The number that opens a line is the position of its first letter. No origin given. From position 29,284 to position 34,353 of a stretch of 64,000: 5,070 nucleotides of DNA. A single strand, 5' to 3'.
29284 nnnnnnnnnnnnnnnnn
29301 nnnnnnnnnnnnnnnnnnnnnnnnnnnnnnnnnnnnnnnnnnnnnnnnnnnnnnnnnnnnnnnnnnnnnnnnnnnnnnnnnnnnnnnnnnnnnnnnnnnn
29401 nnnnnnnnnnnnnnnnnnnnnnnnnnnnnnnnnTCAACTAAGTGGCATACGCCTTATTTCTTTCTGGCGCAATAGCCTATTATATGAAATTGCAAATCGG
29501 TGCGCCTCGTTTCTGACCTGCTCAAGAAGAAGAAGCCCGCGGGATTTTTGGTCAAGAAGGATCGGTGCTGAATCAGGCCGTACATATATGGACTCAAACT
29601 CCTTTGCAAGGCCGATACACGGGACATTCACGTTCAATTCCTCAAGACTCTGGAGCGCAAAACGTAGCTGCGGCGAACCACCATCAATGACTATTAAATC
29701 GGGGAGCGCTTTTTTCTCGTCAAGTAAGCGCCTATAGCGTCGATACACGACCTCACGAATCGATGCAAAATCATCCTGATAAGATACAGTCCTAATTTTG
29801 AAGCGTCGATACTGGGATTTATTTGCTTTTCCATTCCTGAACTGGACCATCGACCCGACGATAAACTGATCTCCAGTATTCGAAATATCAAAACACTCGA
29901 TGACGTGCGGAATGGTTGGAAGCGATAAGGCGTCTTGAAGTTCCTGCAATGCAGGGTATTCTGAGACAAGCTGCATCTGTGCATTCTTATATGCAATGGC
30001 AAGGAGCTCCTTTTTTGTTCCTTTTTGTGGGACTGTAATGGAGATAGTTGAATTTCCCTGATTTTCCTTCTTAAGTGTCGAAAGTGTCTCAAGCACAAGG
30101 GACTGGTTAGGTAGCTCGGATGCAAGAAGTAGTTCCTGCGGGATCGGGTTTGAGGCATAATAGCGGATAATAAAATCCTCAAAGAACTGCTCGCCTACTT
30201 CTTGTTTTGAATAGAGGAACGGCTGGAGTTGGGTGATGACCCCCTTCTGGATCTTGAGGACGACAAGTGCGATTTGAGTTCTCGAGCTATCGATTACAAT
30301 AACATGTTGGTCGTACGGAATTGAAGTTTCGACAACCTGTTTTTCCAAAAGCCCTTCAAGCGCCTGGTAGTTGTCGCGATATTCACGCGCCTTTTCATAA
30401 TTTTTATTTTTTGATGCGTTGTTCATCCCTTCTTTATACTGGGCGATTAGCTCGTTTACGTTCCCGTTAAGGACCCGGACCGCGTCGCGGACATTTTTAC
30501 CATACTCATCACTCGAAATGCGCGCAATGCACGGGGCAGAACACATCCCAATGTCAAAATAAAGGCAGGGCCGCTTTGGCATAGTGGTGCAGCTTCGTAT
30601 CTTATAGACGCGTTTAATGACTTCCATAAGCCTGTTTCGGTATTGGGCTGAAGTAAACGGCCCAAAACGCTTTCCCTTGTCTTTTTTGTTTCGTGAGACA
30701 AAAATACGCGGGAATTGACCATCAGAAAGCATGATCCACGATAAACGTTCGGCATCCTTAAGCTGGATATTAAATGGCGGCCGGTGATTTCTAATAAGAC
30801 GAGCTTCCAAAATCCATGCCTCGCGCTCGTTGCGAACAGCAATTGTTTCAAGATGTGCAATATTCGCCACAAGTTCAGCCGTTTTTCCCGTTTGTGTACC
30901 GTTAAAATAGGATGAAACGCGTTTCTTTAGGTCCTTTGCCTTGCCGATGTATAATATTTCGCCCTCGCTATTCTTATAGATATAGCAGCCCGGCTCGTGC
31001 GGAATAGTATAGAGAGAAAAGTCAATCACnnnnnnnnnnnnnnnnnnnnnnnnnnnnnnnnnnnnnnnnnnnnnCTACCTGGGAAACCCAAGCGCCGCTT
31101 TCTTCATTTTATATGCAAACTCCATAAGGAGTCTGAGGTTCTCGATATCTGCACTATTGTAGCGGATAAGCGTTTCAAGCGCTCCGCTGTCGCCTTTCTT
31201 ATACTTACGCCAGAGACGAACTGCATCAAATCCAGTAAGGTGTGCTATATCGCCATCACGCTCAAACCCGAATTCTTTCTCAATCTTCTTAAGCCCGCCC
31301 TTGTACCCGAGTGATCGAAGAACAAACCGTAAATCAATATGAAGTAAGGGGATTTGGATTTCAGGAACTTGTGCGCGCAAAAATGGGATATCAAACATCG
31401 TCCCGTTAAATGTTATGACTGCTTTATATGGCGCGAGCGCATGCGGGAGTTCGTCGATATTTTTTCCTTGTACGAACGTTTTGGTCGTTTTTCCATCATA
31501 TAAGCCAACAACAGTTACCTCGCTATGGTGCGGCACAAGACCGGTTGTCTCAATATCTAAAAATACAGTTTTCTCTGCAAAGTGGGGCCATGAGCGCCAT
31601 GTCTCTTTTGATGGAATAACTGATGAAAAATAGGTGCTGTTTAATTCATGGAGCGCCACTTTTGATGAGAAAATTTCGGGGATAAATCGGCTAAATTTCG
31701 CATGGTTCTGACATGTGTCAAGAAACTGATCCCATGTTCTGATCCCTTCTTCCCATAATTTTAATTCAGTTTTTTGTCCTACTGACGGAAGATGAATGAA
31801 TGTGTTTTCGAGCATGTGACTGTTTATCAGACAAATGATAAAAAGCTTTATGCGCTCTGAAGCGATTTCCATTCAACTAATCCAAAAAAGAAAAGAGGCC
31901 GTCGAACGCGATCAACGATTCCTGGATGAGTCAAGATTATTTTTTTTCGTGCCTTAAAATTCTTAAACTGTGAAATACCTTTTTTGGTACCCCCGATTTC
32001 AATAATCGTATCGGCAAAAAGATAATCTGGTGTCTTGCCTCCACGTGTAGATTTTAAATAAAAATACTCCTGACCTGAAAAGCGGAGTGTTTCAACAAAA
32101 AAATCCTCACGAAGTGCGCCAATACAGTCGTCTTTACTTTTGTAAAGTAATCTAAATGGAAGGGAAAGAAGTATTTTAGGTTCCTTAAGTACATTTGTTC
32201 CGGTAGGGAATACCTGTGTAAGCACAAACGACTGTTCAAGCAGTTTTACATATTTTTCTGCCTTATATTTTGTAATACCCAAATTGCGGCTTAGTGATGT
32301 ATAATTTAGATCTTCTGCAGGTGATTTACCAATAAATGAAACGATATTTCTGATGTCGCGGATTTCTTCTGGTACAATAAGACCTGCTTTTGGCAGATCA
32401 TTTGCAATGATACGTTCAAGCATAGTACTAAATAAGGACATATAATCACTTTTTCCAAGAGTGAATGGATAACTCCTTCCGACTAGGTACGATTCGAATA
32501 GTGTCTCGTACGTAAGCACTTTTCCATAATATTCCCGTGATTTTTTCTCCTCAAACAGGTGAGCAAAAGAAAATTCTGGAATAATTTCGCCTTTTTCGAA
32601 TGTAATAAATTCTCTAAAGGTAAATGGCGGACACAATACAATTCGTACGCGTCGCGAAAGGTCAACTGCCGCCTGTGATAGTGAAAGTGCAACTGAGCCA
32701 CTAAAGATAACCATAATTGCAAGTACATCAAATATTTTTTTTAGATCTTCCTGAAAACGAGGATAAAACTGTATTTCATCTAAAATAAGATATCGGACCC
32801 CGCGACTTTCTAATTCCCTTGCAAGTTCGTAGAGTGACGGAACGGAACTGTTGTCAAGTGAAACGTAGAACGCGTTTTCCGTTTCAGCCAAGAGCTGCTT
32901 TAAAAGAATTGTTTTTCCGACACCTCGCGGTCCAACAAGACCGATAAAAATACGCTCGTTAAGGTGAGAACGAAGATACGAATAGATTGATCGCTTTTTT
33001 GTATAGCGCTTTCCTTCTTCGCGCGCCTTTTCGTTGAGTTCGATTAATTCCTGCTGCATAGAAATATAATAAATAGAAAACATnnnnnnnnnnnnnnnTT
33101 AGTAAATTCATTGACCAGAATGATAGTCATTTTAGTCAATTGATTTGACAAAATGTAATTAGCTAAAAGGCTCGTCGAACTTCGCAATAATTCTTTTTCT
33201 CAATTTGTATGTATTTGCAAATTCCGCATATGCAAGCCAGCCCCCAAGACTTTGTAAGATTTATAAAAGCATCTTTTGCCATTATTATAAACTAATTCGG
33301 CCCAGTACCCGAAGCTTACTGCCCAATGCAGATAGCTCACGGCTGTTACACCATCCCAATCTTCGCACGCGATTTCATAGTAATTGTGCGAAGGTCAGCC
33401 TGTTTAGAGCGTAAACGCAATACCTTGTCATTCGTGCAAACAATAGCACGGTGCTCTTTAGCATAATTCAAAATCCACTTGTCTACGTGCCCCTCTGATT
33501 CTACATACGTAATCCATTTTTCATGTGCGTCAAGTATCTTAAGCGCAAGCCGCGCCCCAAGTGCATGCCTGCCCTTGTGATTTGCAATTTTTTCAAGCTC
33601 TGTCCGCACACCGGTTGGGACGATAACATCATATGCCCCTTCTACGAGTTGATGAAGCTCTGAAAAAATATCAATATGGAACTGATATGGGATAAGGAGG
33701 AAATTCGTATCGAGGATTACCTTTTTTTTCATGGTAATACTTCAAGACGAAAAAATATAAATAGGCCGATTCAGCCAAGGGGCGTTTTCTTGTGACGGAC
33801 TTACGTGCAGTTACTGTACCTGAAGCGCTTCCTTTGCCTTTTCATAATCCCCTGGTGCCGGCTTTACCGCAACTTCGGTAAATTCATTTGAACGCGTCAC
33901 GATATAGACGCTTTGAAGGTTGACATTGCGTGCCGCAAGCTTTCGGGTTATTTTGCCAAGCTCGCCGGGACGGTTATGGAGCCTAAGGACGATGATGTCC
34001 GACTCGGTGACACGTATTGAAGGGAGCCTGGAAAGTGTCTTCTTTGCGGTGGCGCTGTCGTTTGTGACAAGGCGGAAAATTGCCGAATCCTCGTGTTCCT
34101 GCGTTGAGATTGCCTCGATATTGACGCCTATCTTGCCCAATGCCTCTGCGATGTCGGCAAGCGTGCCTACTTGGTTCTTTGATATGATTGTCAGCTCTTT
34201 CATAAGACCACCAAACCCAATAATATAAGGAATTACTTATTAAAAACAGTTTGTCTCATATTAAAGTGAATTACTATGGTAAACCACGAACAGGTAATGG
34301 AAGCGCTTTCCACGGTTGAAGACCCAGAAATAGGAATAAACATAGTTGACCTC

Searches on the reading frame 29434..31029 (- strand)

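Call 41: search_protein_families(library=pfam, max_evalue=0.00001, proteins=[window:29434-31029:-])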
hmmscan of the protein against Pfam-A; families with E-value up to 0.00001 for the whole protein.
window:29434-31029:- (531 aa): 3 families
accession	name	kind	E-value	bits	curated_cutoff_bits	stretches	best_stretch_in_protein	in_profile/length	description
PF08459.17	UvrC_RNaseH_dom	-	7.5e-55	185.6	22.3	1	365-514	1-159/159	UvrC RNAse H endonuclease domain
PF22920.2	UvrC_RNaseH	-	6.2e-19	68.5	24.3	1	241-355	2-114/116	UvrC Ribonuclease H-like domain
PF01541.30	GIY-YIG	-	4.2e-09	37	22.6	1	13-84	2-74/78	GIY-YIG catalytic domain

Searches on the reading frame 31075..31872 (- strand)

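Call 42: search_protein_families(library=pfam, max_evalue=0.00001, proteins=[window:31075-31872:-])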
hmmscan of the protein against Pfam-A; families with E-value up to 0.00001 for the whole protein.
window:31075-31872:- (265 aa): 1 family
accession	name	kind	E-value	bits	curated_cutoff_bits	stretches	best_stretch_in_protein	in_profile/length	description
PF13482.12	RNase_H_2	-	5.7e-37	127.6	22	1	103-252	1-163/165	RNase_H superfamily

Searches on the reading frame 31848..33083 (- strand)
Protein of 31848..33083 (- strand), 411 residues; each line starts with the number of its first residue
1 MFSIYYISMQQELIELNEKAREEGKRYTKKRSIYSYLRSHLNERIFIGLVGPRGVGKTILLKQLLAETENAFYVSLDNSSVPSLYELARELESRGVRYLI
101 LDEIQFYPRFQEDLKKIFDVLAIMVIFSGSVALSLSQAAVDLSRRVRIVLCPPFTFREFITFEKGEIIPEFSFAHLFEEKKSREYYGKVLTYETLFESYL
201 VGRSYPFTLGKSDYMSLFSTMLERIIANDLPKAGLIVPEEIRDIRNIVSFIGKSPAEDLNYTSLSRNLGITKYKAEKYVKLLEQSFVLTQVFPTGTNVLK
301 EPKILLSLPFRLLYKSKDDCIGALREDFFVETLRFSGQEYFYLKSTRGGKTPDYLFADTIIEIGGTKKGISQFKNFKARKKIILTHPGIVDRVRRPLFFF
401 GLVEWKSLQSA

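Call 42: search_protein_families(library=pfam, max_evalue=0.00001, proteins=[window:31848-33083:-])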
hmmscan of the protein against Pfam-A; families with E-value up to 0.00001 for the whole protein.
window:31848-33083:- (411 aa): 3 families
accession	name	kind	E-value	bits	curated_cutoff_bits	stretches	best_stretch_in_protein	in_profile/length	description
PF13173.12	AAA_14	-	1.6e-22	80.3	27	1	47-159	5-128/129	AAA domain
PF13635.12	DUF4143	-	1.4e-07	31.8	28.1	1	239-301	11-73/160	Domain of unknown function (DUF4143)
PF13401.12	AAA_22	-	7.1e-06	26.8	27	0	46-92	7-55/130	AAA domain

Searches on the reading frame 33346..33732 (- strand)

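Call 42: search_protein_families(library=pfam, max_evalue=0.00001, proteins=[window:33346-33732:-])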
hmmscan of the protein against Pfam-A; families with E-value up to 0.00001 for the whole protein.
window:33346-33732:- (128 aa): 2 families
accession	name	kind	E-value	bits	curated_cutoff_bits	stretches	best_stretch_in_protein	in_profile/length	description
PF18477.7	PIN_9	-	2.2e-22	79.9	26.3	1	5-122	1-116/116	PIN like domain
PF13638.12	PIN_4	-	1.2e-07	32.5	21.9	1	5-119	1-131/132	PIN domain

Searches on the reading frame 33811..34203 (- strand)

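Call 42: search_protein_families(library=pfam, max_evalue=0.00001, proteins=[window:33811-34203:-])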
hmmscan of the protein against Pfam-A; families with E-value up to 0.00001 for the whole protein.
window:33811-34203:- (130 aa): 5 families
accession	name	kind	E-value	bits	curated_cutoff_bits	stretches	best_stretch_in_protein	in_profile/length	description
PF01842.31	ACT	-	2.9e-18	65.8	27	2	71-128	3-62/66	ACT domain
PF22629.2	ACT_AHAS_ss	-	3.3e-11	43.6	27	0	4-48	1-48/67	AHAS small subunit-like ACT domain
PF13291.12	ACT_4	-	9e-11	42.7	27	0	3-43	8-48/80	ACT domain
PF19571.5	ACT_8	-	3.3e-07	30.6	23.5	1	2-101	4-102/141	ACT domain pair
PF22468.2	ACT_9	-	4.6e-06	26.7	27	0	9-53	9-53/61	ACT domain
